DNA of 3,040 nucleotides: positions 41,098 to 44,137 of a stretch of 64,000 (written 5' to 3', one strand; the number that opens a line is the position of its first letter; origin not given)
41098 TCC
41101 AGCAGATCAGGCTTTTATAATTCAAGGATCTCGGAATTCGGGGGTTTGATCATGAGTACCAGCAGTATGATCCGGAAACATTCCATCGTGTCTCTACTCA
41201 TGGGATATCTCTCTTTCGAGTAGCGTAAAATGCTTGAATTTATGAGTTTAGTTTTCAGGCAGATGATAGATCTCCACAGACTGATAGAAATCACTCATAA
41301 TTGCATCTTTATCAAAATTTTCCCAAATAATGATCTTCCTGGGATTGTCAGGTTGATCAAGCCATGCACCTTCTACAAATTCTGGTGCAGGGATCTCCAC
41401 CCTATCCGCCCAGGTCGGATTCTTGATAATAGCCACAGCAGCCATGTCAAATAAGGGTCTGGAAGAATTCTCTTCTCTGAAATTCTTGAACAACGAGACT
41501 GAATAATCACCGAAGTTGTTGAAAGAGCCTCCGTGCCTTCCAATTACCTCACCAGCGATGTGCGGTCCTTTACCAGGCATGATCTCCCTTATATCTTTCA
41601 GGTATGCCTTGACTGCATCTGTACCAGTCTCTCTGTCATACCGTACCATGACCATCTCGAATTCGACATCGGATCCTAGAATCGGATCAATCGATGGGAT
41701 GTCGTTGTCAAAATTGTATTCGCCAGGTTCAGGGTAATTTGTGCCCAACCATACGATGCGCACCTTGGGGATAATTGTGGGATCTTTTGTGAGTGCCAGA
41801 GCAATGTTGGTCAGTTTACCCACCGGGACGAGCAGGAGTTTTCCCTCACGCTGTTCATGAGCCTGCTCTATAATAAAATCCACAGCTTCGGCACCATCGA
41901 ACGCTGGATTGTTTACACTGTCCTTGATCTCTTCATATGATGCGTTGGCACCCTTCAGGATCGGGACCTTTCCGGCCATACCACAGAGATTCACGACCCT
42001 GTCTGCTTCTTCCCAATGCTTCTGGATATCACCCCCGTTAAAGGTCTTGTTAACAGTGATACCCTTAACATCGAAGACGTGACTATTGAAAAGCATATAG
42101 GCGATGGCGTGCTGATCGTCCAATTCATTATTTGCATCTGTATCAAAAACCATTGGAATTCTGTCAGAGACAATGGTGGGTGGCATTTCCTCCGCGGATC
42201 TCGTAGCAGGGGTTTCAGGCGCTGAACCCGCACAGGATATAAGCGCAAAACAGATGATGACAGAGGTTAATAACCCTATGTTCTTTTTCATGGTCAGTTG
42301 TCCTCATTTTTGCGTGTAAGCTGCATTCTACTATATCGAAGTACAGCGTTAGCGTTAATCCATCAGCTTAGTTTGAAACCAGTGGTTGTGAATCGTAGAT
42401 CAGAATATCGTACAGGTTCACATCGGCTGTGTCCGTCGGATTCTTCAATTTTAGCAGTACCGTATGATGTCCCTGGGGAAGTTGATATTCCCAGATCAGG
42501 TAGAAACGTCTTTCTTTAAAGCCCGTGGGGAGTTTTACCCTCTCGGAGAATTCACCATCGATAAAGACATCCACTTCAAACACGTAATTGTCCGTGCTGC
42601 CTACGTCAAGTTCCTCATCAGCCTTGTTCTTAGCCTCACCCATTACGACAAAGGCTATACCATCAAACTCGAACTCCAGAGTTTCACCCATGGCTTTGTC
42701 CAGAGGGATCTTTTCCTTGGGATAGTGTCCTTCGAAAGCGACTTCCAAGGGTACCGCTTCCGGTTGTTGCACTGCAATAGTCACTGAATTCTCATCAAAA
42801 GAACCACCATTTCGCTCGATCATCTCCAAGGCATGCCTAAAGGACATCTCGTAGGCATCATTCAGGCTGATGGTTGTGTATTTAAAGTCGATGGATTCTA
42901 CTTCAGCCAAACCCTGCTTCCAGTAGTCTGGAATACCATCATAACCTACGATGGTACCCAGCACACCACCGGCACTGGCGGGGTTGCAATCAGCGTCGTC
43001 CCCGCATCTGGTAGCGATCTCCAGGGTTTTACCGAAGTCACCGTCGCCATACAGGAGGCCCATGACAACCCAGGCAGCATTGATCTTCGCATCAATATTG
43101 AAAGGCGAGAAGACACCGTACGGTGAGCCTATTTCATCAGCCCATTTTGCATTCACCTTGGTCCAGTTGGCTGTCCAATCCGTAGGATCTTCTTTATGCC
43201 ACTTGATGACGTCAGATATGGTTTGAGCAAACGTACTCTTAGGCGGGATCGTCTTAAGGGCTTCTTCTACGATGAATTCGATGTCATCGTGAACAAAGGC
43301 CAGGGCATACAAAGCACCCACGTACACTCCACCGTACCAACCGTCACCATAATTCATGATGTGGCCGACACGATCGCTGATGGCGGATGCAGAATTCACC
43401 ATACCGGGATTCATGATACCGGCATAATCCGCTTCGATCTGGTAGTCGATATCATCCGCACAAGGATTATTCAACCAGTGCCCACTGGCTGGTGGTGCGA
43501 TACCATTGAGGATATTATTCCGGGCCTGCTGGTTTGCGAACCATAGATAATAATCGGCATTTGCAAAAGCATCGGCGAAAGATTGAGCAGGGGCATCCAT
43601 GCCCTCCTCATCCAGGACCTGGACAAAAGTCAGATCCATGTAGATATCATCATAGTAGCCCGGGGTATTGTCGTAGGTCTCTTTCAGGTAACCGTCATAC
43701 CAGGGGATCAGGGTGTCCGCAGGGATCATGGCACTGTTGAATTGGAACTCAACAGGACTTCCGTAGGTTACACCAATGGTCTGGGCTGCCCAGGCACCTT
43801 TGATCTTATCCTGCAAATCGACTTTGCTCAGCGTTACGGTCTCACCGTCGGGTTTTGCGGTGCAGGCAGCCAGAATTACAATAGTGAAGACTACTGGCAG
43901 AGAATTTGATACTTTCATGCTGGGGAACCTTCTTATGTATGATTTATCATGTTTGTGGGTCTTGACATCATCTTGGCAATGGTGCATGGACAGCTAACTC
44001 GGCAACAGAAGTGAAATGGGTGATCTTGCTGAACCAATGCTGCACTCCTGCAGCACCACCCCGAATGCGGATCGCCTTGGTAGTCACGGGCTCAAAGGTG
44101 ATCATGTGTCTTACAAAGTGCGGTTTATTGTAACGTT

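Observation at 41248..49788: Exported ADP-ribosylglycohydrolase-family lipoproteins are expanded and linked to a nucleoside-hydrolase-like lipoprotein, ribokinase and a ribose-type permease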

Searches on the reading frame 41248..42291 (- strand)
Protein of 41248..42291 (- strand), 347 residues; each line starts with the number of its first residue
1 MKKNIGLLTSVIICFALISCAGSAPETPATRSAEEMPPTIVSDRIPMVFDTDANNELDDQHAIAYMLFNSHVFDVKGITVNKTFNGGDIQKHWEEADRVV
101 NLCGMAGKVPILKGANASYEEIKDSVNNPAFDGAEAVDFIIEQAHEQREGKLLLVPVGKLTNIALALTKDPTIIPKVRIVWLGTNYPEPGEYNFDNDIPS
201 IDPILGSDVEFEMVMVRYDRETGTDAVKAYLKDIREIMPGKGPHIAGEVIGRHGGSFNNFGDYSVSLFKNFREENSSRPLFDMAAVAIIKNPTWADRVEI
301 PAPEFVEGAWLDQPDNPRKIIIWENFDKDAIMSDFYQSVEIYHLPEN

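Call 4: search_protein_families(library=pfam, proteins=[window:41248-42291:-], max_evalue=0.01)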
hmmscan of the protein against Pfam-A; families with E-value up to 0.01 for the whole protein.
window:41248-42291:- (347 aa): 2 families
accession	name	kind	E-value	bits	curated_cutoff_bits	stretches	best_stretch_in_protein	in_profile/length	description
PF01156.24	IU_nuc_hydro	-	6.2e-22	79.1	34.2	1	48-296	2-251/297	Inosine-uridine preferring nucleoside hydrolase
PF07632.16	Sde182_NH-like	-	0.0035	17.4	26.8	1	49-102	4-56/268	Cellulose-binding Sde182, nucleoside hydrolase-like domain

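Call 6: search_protein_families(library=ncbifam, proteins=[window:41248-42291:-], max_evalue=0.001)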
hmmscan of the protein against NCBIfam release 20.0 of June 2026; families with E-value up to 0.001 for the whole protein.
window:41248-42291:- (347 aa): 3 families
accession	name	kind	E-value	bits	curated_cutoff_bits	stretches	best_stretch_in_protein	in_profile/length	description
NF052221.1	UridNuclsHydUriH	equivalog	3e-11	43.1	450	1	132-188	99-156/310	uridine-preferring nucleoside hydrolase UriH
NF008036.0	PRK10768.1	equivalog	1.3e-08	34.4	382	1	45-215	3-187/304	ribonucleoside hydrolase RihC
NF007417.0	PRK09955.1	equivalog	4.4e-08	32.4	459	1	133-187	101-155/313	ribosylpyrimidine nucleosidase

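Call 40: search_solved_structures(query=window:41248-42291:-, max_evalue=0.001, show_alignments=2)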
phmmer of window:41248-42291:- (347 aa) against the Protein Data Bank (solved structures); distinct sequences matched with E-value up to 0.001: 10.
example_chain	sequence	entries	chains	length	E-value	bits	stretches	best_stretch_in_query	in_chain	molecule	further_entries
1q8f_A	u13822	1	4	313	1.4e-05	27.7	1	132-187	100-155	Pyrimidine nucleoside hydrolase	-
3mkm_A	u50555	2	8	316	1.5e-05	27.6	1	132-187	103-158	Putative uncharacterized protein YeiK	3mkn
3b9x_A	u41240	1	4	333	1.6e-05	27.5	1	132-187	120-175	Pyrimidine-specific ribonucleoside hydrolase rihB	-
3t8i_A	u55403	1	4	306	1.8e-05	27.3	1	134-183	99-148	Purine nucleosidase, (IunH-2)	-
6ba0_A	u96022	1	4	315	4e-05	26.2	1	131-187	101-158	Cytidine/uridine-specific hydrolase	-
8ctm_A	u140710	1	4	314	5.3e-05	25.8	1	130-188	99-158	Inosine-uridine preferring nucleoside hydrolase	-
1ezr_A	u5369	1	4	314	6.9e-05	25.4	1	130-188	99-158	NUCLEOSIDE HYDROLASE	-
1mas_A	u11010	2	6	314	0.00047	22.7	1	131-195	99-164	INOSINE-URIDINE NUCLEOSIDE N-RIBOHYDROLASE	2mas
6zk1_A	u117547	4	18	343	0.00063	22.3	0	135-208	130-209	Pyrimidine-specific ribonucleoside hydrolase rihA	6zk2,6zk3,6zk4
6ba1_A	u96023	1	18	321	0.001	21.6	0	121-190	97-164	Inosine-uridine preferring nucleoside hydrolase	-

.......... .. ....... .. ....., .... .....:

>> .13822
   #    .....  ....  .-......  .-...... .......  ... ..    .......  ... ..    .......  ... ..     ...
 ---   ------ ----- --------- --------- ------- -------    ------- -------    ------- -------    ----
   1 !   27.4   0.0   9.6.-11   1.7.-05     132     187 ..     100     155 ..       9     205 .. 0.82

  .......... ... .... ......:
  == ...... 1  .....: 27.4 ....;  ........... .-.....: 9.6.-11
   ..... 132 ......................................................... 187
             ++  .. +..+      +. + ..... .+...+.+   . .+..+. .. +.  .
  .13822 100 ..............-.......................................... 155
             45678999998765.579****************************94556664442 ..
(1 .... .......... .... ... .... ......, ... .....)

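Call 78: find_homologous_proteins(query=window:41248-42291:-, max_evalue=0.00001)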
Query window:41248-42291:- (347 aa): 4100 proteins with E <= 0.00001 among 5682 candidates; the best 120 are listed.
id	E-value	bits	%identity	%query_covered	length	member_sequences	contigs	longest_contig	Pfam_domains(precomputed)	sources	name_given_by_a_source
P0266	1.0e-224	763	97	100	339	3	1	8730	PF01156.25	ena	-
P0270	7.2e-161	553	71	97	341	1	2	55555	PF01156.25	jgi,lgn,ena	-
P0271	1.2e-158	546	69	98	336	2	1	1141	PF07632.17,PF01156.25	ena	-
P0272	7.3e-158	543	75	88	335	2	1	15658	PF07632.17,PF01156.25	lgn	-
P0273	3.4e-157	541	69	100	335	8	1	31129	PF07632.17,PF01156.25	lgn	-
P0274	7.9e-157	540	71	96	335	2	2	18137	PF07632.17,PF01156.25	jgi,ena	-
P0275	1.2e-155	536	70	96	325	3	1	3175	PF07632.17,PF01156.25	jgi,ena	-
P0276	1.1e-154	533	70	96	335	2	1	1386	PF07632.17,PF01156.25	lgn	-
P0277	3.9e-153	528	74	88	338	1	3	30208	PF07632.17,PF01156.25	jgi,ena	-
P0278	4.7e-153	528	75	86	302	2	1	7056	PF07632.17,PF01156.25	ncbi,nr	ncbi:MAG TPA: nucleoside hydrolase [Candidatus Marinimicrobia bacterium]|nr:nucleoside hydrolase [Ca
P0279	2.2e-152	525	74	88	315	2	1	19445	PF07632.17,PF01156.25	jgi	-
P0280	1.1e-147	510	67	96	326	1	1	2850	PF07632.17,PF01156.25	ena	-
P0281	2.4e-146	505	72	87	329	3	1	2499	PF07632.17,PF01156.25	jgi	jgi:purine nucleosidase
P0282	2.3e-145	502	67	95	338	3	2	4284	PF01156.25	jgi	-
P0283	3.8e-145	502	71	88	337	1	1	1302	PF07632.17,PF01156.25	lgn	-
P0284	7.1e-145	501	66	100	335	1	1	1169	PF07632.17,PF01156.25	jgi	-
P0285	2.0e-144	499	67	93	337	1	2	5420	PF01156.25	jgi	-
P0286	7.2e-144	497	64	98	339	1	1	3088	PF01156.25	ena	-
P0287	1.0e-143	497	64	100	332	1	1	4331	PF01156.25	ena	-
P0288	1.1e-143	497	64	98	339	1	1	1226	PF01156.25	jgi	-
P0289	2.6e-143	496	70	88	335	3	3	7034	PF01156.25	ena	-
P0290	4.2e-143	495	69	88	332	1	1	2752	PF01156.25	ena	-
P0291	6.7e-143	494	70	87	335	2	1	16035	PF01156.25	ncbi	-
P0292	9.2e-143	494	63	99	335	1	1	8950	PF01156.25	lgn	-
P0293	1.5e-142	493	63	100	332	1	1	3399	PF01156.25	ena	-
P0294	4.4e-142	491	65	97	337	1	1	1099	PF01156.25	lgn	-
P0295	4.7e-142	491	65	98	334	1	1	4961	PF07632.17,PF01156.25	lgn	-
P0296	8.3e-142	491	64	97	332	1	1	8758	PF01156.25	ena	-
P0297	1.0e-141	490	63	99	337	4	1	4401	PF07632.17,PF01156.25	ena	-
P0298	2.0e-141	489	63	99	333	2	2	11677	PF07632.17,PF01156.25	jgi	-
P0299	2.1e-141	489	63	98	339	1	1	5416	PF01156.25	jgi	jgi:purine nucleosidase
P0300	7.0e-141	488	67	96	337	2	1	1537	PF07632.17,PF01156.25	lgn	-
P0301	7.2e-141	488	63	96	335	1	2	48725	PF07632.17,PF01156.25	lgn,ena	-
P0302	1.5e-140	486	70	88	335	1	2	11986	PF01156.25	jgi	jgi:purine nucleosidase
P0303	2.4e-140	486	70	86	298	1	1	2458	PF01156.25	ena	-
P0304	1.4e-139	483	65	98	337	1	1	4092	PF07632.17,PF01156.25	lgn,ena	-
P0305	2.0e-139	483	67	88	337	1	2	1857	PF07632.17,PF01156.25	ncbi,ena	-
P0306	2.3e-139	483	62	100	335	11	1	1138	PF01156.25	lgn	-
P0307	3.5e-139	482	63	98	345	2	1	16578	PF07632.17,PF01156.25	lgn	-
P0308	8.5e-139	481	63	100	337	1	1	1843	PF07632.17,PF01156.25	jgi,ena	-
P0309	9.8e-139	480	66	88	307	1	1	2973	PF01156.25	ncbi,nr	ncbi:nucleoside hydrolase [candidate division KSB1 bacterium]|nr:nucleoside hydrolase [candidate div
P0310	1.1e-138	480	62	100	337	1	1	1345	PF07632.17,PF01156.25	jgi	jgi:inosine-uridine nucleoside N-ribohydrolase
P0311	1.6e-138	480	61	100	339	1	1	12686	PF07632.17,PF01156.25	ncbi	-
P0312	2.8e-138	479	63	99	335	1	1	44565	PF01156.25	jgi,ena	-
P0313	1.6e-137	476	66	89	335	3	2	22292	PF01156.25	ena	-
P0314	2.1e-137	476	63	97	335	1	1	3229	PF01156.25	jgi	jgi:inosine-uridine nucleoside N-ribohydrolase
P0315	4.9e-137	475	63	100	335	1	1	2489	PF01156.25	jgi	jgi:inosine-uridine nucleoside N-ribohydrolase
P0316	5.7e-137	475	63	97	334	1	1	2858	PF01156.25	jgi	jgi:inosine-uridine nucleoside N-ribohydrolase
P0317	8.1e-137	474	65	94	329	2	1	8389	PF07632.17,PF01156.25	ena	-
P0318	1.1e-136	474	66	88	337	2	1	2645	PF01156.25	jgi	-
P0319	1.6e-136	473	61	100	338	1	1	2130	PF07632.17,PF01156.25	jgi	jgi:purine nucleosidase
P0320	2.0e-136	473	60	99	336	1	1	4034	PF01156.25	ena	-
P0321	2.9e-136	472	67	88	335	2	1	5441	PF01156.25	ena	-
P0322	3.4e-136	472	61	100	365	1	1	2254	PF07632.17,PF01156.25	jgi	jgi:inosine-uridine nucleoside N-ribohydrolase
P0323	3.6e-136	472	61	99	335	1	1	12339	PF07632.17,PF01156.25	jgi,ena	-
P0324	7.2e-136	471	62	95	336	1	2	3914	PF07632.17,PF01156.25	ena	-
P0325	7.8e-136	471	66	93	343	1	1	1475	PF01156.25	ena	-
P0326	1.3e-135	470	68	86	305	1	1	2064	PF01156.25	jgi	jgi:inosine-uridine nucleoside N-ribohydrolase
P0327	1.5e-135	470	62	100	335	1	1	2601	PF07632.17,PF01156.25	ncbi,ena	-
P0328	3.0e-135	469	62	100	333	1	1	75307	PF07632.17,PF01156.25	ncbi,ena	-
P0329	3.2e-135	469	62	99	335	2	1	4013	PF01156.25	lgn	-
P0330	3.5e-135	469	62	97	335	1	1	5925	PF01156.25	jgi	jgi:inosine-uridine nucleoside N-ribohydrolase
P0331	4.8e-135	468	64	93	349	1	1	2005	PF01156.25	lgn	-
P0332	5.2e-135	468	67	86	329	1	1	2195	PF07632.17,PF01156.25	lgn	-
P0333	5.4e-135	468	62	99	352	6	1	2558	PF07632.17,PF01156.25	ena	-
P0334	5.4e-135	468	65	88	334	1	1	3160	PF01156.25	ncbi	ncbi:MAG: nucleoside hydrolase [bacterium]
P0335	1.1e-134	467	60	99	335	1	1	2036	PF07632.17,PF01156.25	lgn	-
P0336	1.4e-134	467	67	86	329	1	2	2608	PF07632.17,PF01156.25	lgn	-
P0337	1.7e-134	467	66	87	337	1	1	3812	PF01156.25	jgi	jgi:inosine-uridine nucleoside N-ribohydrolase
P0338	2.2e-134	466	67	86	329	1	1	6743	PF01156.25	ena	-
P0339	2.3e-134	466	61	99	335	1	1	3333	PF01156.25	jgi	jgi:inosine-uridine nucleoside N-ribohydrolase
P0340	3.1e-134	466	63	99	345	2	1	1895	PF01156.25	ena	-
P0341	3.4e-134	466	61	95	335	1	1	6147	PF01156.25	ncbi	-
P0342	4.4e-134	465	66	87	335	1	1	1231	PF01156.25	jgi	-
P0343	4.8e-134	465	64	94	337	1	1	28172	PF01156.25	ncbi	-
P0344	1.3e-133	464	66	87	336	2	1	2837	PF01156.25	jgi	jgi:inosine-uridine nucleoside N-ribohydrolase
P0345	3.2e-133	462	60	100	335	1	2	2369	PF07632.17,PF01156.25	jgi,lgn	jgi:inosine-uridine nucleoside N-ribohydrolase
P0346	3.5e-133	462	62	99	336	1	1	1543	PF01156.25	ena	-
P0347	3.6e-133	462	64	95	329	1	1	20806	PF01156.25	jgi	-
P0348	4.6e-133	462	59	98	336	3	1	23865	PF07632.17,PF01156.25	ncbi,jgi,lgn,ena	-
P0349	5.2e-133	462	65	88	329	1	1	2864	PF01156.25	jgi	-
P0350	5.4e-133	462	61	96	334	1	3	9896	PF07632.17,PF01156.25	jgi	jgi:inosine-uridine nucleoside N-ribohydrolase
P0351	6.7e-133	461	64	87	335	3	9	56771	PF07632.17,PF01156.25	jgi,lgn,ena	jgi:purine nucleosidase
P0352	7.0e-133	461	61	99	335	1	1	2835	PF01156.25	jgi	jgi:inosine-uridine nucleoside N-ribohydrolase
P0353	7.3e-133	461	61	97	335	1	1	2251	PF01156.25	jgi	-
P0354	8.0e-133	461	66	87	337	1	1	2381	PF01156.25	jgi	jgi:hypothetical protein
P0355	8.7e-133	461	67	86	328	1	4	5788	PF07632.17,PF01156.25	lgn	-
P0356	1.0e-132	461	65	88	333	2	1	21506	PF07632.17,PF01156.25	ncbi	-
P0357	2.0e-132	460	65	88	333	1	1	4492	PF01156.25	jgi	-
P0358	2.7e-132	459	65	92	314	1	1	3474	PF01156.25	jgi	-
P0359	3.0e-132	459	65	86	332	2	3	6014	PF01156.25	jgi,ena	-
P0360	7.8e-132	458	64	88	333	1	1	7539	PF01156.25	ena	-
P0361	1.2e-131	457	61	97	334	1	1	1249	PF07632.17,PF01156.25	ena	-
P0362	1.3e-131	457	61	99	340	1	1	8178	PF01156.25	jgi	jgi:inosine-uridine nucleoside N-ribohydrolase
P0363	1.4e-131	457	66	87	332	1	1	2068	PF07632.17,PF01156.25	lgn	-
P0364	1.5e-131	457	65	87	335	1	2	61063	PF01156.25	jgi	jgi:inosine-uridine nucleoside N-ribohydrolase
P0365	1.5e-131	457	64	88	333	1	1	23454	PF01156.25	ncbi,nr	ncbi:MAG: nucleoside hydrolase [Caldisericaceae bacterium]|nr:nucleoside hydrolase [Caldisericaceae 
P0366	1.7e-131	457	64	88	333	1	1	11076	PF01156.25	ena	-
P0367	1.7e-131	457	65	87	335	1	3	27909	PF07632.17,PF01156.25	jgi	-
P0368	2.4e-131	456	64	86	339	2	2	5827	PF01156.25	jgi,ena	-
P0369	3.0e-131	456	64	88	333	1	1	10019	PF01156.25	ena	-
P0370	4.7e-131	455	60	98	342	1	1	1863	PF01156.25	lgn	-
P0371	6.5e-131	455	59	99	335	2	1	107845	PF07632.17,PF01156.25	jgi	-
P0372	8.4e-131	454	65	88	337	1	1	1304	PF01156.25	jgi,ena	-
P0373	1.1e-130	454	65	88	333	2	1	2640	PF07632.17,PF01156.25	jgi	jgi:hypothetical protein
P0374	1.1e-130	454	63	88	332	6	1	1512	PF07632.17,PF01156.25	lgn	-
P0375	1.7e-130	453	64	88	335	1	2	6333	PF07632.17,PF01156.25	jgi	jgi:inosine-uridine nucleoside N-ribohydrolase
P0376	2.0e-130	453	66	86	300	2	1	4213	PF01156.25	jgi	-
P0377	2.1e-130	453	60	99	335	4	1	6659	PF01156.25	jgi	jgi:hypothetical protein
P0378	2.4e-130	453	65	87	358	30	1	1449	PF07632.17,PF01156.25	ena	-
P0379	3.5e-130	452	65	87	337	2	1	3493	PF01156.25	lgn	-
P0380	4.2e-130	452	65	87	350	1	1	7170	PF01156.25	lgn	-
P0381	5.0e-130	452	63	88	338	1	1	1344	PF07632.17,PF01156.25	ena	-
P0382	5.1e-130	452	58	98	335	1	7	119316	PF07632.17,PF01156.25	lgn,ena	-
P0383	5.3e-130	452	66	86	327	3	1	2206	PF07632.17,PF01156.25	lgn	-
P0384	5.6e-130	452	64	87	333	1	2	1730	PF07632.17,PF01156.25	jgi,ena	-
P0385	5.6e-130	452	60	98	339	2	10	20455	PF01156.25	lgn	-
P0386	1.0e-129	451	60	91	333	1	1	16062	PF01156.25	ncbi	-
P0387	1.3e-129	450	64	87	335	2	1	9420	PF07632.17,PF01156.25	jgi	-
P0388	1.9e-129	450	65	89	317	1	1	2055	PF01156.25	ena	-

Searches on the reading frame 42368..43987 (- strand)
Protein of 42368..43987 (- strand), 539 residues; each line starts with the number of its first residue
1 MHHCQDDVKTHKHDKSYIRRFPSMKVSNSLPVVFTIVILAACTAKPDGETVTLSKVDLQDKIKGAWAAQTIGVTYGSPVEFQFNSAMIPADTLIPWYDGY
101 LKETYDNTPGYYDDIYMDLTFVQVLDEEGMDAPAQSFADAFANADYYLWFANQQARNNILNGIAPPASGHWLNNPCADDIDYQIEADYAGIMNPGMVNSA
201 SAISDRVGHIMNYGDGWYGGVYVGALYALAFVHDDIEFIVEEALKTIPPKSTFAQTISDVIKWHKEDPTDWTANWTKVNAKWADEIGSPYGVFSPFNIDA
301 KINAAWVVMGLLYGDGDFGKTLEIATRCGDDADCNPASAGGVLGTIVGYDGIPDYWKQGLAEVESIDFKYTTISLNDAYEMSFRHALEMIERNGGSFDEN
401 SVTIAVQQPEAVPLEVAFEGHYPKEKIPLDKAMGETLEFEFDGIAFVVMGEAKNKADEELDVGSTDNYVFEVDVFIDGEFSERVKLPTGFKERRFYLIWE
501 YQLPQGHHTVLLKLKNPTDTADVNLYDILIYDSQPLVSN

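Call 4: search_protein_families(library=pfam, proteins=[window:42368-43987:-], max_evalue=0.01)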
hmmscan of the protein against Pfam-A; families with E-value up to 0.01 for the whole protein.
window:42368-43987:- (539 aa): 1 family
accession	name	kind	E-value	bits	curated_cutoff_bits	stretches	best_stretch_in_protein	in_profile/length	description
PF03747.19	ADP_ribosyl_GH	-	5.9e-35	121.8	26.2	1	64-354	1-286/287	ADP-ribosylglycohydrolase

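Call 6: search_protein_families(library=ncbifam, proteins=[window:42368-43987:-], max_evalue=0.001)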
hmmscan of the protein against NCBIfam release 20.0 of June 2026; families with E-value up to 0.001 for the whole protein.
window:42368-43987:- (539 aa): 1 family
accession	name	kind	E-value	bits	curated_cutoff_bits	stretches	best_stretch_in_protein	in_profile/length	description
NF041672.1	ADPriboarghdlase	equivalog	2.8e-06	26.3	490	1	298-366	284-348/361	ADP-ribosylarginine hydrolase Tri1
